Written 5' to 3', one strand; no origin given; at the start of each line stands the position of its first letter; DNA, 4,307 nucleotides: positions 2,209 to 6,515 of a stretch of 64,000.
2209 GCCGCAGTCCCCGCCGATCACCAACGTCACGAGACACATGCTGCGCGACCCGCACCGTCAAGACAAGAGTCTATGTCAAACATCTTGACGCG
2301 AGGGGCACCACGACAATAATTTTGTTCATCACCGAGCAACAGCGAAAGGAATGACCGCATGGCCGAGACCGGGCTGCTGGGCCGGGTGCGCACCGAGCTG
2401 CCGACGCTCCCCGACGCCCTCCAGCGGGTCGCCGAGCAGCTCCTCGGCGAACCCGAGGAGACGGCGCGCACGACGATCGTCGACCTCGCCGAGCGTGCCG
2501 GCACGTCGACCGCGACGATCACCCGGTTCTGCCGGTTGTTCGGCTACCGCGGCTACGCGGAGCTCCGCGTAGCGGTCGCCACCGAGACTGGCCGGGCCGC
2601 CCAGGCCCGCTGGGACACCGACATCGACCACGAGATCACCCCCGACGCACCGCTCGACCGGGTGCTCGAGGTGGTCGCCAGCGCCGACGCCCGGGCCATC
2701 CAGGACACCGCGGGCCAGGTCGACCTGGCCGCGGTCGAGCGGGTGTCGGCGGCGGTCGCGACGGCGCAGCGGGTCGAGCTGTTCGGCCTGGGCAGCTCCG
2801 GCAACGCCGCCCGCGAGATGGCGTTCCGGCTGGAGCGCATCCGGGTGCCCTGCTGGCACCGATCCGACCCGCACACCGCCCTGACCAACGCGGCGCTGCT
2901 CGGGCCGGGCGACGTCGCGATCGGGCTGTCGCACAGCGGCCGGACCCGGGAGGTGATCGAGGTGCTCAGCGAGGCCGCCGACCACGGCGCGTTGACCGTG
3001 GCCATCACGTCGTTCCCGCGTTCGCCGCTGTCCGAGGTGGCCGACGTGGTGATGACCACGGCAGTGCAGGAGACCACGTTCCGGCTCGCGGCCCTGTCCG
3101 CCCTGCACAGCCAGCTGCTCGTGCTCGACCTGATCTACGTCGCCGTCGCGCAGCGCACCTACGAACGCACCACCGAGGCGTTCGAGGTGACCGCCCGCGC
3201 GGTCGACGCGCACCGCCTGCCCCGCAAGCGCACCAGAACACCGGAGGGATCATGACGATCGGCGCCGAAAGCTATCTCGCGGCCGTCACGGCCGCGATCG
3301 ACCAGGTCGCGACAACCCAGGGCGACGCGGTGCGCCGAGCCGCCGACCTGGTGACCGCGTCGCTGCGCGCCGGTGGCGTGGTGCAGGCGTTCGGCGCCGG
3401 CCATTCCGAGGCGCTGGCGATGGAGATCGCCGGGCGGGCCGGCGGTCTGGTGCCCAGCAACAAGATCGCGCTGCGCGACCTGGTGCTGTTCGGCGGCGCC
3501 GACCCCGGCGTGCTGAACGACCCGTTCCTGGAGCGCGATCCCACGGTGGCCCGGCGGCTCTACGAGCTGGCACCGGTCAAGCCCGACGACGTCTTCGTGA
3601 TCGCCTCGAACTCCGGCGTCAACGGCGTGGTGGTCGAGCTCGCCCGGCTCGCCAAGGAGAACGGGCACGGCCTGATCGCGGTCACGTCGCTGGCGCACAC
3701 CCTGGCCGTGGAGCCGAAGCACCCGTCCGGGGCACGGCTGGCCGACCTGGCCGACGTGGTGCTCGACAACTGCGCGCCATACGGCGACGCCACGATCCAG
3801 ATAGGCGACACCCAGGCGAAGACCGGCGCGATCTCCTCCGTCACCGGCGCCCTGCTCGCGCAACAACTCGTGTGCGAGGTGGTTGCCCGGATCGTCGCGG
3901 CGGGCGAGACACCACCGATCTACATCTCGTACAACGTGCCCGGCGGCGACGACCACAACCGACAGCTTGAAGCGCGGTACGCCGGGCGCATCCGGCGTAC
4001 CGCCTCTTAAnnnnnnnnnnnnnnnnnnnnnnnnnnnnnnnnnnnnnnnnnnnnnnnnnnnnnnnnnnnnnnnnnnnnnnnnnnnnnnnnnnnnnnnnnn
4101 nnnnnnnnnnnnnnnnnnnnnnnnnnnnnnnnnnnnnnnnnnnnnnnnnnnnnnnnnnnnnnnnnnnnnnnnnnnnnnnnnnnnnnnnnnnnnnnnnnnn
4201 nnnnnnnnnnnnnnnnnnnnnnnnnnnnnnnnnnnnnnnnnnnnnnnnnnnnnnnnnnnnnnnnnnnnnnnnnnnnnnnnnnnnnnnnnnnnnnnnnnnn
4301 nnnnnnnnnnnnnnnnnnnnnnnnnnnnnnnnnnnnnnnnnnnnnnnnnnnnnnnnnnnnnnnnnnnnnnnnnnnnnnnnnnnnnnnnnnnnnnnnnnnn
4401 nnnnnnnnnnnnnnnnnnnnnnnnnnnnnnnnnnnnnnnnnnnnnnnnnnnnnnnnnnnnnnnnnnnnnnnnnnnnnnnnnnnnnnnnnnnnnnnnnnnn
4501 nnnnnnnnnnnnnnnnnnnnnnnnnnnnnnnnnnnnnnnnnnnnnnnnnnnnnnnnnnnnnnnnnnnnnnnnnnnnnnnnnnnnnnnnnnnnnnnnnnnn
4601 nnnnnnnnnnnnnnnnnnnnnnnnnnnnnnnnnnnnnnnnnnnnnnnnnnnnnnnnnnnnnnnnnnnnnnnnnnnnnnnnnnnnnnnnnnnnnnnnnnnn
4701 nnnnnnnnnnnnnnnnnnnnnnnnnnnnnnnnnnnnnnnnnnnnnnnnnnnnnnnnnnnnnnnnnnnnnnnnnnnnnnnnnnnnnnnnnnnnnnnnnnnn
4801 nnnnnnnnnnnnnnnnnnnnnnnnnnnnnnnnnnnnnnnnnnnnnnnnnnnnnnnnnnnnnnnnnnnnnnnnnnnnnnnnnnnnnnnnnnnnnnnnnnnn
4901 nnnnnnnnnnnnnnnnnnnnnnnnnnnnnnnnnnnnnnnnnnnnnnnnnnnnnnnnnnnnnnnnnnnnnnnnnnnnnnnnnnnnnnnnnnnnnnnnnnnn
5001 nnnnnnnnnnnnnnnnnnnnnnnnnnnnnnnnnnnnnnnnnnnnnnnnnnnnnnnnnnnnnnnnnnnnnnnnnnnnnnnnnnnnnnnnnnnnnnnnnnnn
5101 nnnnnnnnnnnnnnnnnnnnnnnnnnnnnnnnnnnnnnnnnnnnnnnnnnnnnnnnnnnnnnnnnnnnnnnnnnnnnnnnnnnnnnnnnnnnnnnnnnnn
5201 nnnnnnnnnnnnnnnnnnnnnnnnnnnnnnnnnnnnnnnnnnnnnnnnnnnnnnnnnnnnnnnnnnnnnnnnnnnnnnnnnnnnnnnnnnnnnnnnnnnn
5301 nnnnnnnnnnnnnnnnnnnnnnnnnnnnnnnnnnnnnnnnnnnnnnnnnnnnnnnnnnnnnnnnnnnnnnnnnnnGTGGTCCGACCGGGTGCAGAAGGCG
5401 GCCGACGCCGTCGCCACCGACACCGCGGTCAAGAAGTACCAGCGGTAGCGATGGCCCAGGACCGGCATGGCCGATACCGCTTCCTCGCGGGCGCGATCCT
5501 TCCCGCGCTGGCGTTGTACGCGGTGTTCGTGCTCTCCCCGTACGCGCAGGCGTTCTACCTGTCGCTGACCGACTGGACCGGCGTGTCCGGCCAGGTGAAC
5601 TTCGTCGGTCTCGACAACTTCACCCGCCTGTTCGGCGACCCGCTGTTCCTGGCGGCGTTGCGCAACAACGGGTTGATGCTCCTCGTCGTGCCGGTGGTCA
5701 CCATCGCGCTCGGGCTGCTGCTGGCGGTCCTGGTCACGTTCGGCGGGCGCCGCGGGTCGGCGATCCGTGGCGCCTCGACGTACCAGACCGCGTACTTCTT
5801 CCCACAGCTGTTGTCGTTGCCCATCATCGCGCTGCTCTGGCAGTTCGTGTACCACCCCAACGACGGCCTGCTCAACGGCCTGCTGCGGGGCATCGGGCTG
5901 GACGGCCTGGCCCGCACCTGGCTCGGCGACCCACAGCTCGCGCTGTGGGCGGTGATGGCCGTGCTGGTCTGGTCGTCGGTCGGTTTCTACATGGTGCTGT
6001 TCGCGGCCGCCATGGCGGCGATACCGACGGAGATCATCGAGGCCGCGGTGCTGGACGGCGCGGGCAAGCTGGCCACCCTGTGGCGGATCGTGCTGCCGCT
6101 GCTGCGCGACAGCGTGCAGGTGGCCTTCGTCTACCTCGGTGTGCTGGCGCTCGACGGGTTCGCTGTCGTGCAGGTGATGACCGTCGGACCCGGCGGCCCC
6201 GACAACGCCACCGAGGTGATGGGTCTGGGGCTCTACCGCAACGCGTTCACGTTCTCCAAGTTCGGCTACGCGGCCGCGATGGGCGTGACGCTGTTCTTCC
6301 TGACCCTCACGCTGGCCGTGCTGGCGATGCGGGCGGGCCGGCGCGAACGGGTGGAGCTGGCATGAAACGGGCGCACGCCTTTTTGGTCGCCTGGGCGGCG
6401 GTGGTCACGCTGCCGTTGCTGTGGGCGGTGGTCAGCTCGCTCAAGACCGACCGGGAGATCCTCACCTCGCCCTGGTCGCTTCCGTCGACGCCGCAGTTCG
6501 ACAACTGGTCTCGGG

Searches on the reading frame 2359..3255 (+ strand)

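Call 38: search_protein_families(library=pfam, proteins=[window:2359-3255:+], max_evalue=0.001)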
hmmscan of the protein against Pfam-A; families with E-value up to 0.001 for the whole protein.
window:2359-3255:+ (298 aa): 3 families
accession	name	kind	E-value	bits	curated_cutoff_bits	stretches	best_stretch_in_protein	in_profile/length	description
PF01380.27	SIS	-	1e-23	84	25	1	136-261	5-130/131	SIS domain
PF01418.23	HTH_6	-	3.3e-15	56.3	28.3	1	5-76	2-73/77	Helix-turn-helix domain, rpiR family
PF13580.11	SIS_2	-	5.1e-09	36.7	27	1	179-218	99-138/138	SIS domain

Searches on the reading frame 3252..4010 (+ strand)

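Call 38: search_protein_families(library=pfam, proteins=[window:3252-4010:+], max_evalue=0.001)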
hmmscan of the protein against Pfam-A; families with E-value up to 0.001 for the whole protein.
window:3252-4010:+ (252 aa): 2 families
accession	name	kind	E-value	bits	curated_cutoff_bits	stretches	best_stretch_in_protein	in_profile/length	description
PF13580.11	SIS_2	-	1.2e-44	152.2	27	1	8-146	2-138/138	SIS domain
PF01380.27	SIS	-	0.00014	22.1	25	1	105-149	46-91/131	SIS domain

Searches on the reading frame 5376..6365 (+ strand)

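Call 38: search_protein_families(library=pfam, proteins=[window:5376-6365:+], max_evalue=0.001)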
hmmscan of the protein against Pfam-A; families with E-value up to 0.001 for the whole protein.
window:5376-6365:+ (329 aa): 1 family
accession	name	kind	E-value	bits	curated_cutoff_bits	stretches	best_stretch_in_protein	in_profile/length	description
PF00528.27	BPD_transp_1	-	5.7e-11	42.9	26.4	1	112-317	4-175/184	Binding-protein-dependent transport system inner membrane component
